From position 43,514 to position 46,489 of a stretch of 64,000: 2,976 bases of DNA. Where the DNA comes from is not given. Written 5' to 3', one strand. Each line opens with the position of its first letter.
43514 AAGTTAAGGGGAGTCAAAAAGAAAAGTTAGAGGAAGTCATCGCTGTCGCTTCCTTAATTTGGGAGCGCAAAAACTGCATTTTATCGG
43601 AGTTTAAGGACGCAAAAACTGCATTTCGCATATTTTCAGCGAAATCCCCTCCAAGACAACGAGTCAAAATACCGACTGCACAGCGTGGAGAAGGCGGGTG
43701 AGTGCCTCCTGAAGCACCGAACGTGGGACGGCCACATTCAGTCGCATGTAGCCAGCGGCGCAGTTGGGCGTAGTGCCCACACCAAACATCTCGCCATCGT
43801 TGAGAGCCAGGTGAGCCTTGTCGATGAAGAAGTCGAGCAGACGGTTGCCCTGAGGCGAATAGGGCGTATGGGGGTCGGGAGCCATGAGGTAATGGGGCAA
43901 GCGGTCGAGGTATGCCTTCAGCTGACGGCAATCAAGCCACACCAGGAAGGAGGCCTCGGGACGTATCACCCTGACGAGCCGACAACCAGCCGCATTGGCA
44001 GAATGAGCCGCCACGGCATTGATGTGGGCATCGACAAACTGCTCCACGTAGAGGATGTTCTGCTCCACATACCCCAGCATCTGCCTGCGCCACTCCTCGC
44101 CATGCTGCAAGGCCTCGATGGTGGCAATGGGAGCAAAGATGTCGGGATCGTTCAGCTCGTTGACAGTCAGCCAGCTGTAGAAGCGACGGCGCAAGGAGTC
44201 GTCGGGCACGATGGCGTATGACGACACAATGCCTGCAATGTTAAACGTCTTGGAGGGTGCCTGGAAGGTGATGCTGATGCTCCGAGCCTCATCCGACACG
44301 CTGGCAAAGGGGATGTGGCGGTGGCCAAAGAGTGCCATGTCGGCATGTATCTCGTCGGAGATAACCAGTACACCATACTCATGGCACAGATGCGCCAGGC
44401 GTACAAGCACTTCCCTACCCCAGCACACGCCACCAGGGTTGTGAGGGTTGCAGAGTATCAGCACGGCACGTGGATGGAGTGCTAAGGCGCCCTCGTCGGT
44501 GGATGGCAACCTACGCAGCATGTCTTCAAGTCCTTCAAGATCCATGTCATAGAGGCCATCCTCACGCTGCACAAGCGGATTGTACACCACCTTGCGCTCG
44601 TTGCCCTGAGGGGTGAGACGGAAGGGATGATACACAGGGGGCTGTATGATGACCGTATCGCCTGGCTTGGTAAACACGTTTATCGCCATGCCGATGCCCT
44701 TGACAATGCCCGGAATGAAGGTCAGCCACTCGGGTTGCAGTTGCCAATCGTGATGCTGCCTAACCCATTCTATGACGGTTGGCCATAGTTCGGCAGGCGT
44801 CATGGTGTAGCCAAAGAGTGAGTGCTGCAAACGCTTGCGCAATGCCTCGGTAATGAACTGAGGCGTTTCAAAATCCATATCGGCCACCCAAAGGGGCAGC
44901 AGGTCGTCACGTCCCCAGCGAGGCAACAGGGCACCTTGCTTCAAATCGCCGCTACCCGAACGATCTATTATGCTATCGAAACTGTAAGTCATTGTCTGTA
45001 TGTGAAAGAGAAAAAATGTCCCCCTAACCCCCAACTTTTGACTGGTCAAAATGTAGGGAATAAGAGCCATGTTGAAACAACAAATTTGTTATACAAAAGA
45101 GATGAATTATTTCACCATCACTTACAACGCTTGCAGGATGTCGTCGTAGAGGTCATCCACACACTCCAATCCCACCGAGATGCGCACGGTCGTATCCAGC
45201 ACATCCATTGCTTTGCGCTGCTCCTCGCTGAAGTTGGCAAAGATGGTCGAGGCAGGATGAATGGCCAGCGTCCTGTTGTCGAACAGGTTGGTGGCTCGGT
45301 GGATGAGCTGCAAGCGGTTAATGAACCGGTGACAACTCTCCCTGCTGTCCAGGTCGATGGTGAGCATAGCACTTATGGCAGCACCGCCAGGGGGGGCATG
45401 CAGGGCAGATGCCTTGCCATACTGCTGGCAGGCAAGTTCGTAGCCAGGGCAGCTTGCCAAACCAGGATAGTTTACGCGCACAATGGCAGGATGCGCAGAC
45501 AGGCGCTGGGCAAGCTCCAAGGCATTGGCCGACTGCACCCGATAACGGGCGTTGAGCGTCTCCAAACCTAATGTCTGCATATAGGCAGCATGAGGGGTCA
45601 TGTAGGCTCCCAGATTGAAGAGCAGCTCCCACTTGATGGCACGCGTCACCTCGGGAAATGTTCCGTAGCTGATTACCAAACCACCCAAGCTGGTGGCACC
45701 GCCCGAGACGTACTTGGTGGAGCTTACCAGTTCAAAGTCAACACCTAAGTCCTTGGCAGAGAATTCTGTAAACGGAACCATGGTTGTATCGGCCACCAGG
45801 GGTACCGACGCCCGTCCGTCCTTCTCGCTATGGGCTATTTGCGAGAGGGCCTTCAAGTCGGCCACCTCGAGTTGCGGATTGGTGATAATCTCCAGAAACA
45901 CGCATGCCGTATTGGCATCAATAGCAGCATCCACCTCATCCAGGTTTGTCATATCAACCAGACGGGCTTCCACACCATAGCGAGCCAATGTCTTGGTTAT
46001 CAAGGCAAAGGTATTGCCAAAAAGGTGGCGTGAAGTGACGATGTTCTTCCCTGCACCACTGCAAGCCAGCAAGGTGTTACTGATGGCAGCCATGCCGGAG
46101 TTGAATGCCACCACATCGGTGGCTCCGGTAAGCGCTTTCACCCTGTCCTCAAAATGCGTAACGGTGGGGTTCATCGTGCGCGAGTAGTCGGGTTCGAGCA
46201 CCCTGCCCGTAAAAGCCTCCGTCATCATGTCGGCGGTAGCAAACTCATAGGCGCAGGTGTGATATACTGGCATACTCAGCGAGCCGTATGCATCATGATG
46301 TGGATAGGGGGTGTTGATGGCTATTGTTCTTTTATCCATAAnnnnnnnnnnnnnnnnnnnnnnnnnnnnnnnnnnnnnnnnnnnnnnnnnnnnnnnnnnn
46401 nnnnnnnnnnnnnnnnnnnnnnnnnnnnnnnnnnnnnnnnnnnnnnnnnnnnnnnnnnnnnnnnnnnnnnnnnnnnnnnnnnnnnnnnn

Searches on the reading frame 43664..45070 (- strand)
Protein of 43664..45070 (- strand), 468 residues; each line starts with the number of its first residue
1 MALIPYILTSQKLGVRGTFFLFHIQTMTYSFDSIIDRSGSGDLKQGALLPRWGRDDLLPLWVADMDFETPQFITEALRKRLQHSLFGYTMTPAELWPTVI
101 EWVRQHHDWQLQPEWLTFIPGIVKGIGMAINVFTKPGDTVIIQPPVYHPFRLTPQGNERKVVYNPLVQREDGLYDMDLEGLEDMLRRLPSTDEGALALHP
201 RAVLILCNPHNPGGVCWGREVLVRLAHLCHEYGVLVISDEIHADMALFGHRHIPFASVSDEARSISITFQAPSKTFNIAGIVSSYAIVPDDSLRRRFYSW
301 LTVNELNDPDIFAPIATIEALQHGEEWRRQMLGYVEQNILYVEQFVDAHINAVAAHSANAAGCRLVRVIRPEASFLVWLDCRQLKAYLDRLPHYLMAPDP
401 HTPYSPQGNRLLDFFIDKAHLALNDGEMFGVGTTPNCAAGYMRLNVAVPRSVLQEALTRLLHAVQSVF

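Call 9: search_protein_families(library=pfam, proteins=[window:43664-45070:-])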
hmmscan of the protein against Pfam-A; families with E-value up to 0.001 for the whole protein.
window:43664-45070:- (468 aa): 1 family
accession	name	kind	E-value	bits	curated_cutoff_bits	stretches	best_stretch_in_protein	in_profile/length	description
PF00155.27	Aminotran_1_2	-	6.7e-29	101.6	19.7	1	57-460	3-361/361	Aminotransferase class I and II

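Call 12: search_protein_families(library=ncbifam, proteins=[window:43664-45070:-], max_evalue=0.01)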
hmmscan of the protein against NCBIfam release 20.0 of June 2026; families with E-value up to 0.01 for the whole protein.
window:43664-45070:- (468 aa): 55 families (the best 25 are shown)
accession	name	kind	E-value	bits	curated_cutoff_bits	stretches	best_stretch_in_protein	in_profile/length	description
TIGR04350.1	C_S_lyase_PatB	subfamily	1.1e-114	383.3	340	1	31-464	1-383/384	PatB family C-S lyase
NF041364.1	GntC_guanitoxin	equivalog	6.9e-21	74.5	415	1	63-350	6-280/356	guanitoxin biosynthesis PLP-dependent (S)-gamma-hydroxy-L-arginine cyclodehydratase GntC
NF004770.0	PRK06108.1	subfamily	1.3e-20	73.6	422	1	53-339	34-307/396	pyridoxal phosphate-dependent aminotransferase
NF004975.0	PRK06348.1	equivalog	2.1e-20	73.1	549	1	55-359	29-316/384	pyridoxal phosphate-dependent aminotransferase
TIGR03540.1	DapC_direct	equivalog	3.4e-19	69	593.25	1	56-332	30-293/383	LL-diaminopimelate aminotransferase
NF006756.0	PRK09276.1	subfamily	7.4e-19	67.9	507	1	56-327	32-290/387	LL-diaminopimelate aminotransferase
TIGR01265.1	tyr_nico_aTase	subfamily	1.6e-18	66.9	292.45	1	68-280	48-247/403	tyrosine/nicotianamine family aminotransferase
NF006229.0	PRK08361.1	equivalog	1.2e-17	64.1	624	1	55-329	33-290/391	aspartate aminotransferase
NF005855.0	PRK07777.1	equivalog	3.1e-16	59.7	553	1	69-291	42-253/391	pyridoxal phosphate-dependent aminotransferase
NF005817.0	PRK07683.1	equivalog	4.6e-16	58.5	575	1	54-290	27-249/387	aminotransferase A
NF005816.0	PRK07682.1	equivalog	1.1e-15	57.2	620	1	57-335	31-295/390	aminotransferase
NF005588.0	PRK07309.1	equivalog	1.4e-15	57.1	576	1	56-289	31-252/391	pyridoxal phosphate-dependent aminotransferase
NF005815.0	PRK07681.1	equivalog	6e-15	55.1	545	1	56-330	33-293/399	LL-diaminopimelate aminotransferase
NF006569.0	PRK09082.1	subfamily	3e-14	52.9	420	1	66-291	41-253/386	methionine aminotransferase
NF004621.0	PRK05957.1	equivalog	3.9e-14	52.2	498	1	127-361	103-318/389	pyridoxal phosphate-dependent aminotransferase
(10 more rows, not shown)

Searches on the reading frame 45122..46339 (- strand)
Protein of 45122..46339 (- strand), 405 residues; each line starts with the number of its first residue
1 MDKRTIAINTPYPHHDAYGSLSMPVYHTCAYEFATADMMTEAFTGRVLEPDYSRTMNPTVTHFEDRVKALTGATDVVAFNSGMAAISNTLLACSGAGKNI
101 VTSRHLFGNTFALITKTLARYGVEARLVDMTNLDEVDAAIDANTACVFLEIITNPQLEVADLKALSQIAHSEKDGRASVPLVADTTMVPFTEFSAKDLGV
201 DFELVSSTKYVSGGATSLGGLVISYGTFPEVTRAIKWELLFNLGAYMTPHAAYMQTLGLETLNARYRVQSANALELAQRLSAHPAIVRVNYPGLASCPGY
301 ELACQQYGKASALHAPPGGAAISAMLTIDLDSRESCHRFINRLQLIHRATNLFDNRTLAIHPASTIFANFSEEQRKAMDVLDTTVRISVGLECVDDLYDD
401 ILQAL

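Call 9: search_protein_families(library=pfam, proteins=[window:45122-46339:-])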
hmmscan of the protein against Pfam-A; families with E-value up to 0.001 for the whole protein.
window:45122-46339:- (405 aa): 2 families
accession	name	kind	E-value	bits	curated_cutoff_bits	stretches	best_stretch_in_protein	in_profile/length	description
PF01053.26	Cys_Met_Meta_PP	-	4.6e-90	302.4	27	1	5-405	2-380/381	Cys/Met metabolism PLP-dependent enzyme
PF01041.23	DegT_DnrJ_EryC1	-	6.3e-06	26.1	19.8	1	55-171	21-137/360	DegT/DnrJ/EryC1/StrS aminotransferase family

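Call 12: search_protein_families(library=ncbifam, proteins=[window:45122-46339:-], max_evalue=0.01)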
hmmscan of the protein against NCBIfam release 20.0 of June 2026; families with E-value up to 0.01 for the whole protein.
window:45122-46339:- (405 aa): 47 families (the best 25 are shown)
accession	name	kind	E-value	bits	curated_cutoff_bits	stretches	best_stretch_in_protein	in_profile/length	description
TIGR01326.1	OAH_OAS_sulfhy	subfamily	7.5e-85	285.1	495.1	2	4-229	3-223/418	O-acetylhomoserine aminocarboxypropyltransferase/cysteine synthase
TIGR01325.1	O_suc_HS_sulf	equivalog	6e-84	281.8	510.05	1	24-405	20-380/380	O-succinylhomoserine sulfhydrylase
TIGR01328.1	met_gam_lyase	equivalog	7.2e-80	268.7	549.7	1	3-405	4-388/391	methionine gamma-lyase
NF006003.0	PRK08133.1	equivalog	1.7e-79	267.4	522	1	15-404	23-393/396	O-succinylhomoserine sulfhydrylase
NF004876.0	PRK06234.1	subfamily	1.4e-78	264.7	666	1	8-405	14-395/400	methionine gamma-lyase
NF004609.0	PRK05939.1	equivalog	5.5e-78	262.7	555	1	17-405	20-408/412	cystathionine gamma-synthase family protein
NF005695.0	PRK07503.1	equivalog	5.1e-76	256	666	1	5-405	12-394/403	methionine gamma-lyase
NF006096.0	PRK08248.1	equivalog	6.8e-72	242.4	726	2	5-229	11-230/431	homocysteine synthase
NF005870.0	PRK07810.1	equivalog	3.5e-71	239.8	618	1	17-405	32-405/406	O-succinylhomoserine sulfhydrylase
NF006004.0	PRK08134.1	equivalog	6.8e-70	235.9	636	2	13-228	19-229/433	O-acetylhomoserine aminocarboxypropyltransferase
NF006347.0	PRK08574.1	equivalog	1.6e-68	231.2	477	1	5-405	5-382/385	cystathionine gamma-synthase family protein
NF005872.0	PRK07812.1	equivalog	1.3e-67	228.2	703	2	19-229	33-239/439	bifunctional o-acetylhomoserine/o-acetylserine sulfhydrylase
NF004757.0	PRK06084.1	equivalog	2.2e-67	227.8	790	2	1-239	1-234/425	bifunctional O-acetylhomoserine aminocarboxypropyltransferase/cysteine synthase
NF006097.0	PRK08249.1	equivalog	4.3e-67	226.2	600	1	16-405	24-393/402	cystathionine gamma-synthase family protein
NF005696.0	PRK07504.1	equivalog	1.2e-66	225.1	675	1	17-405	24-393/397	O-succinylhomoserine sulfhydrylase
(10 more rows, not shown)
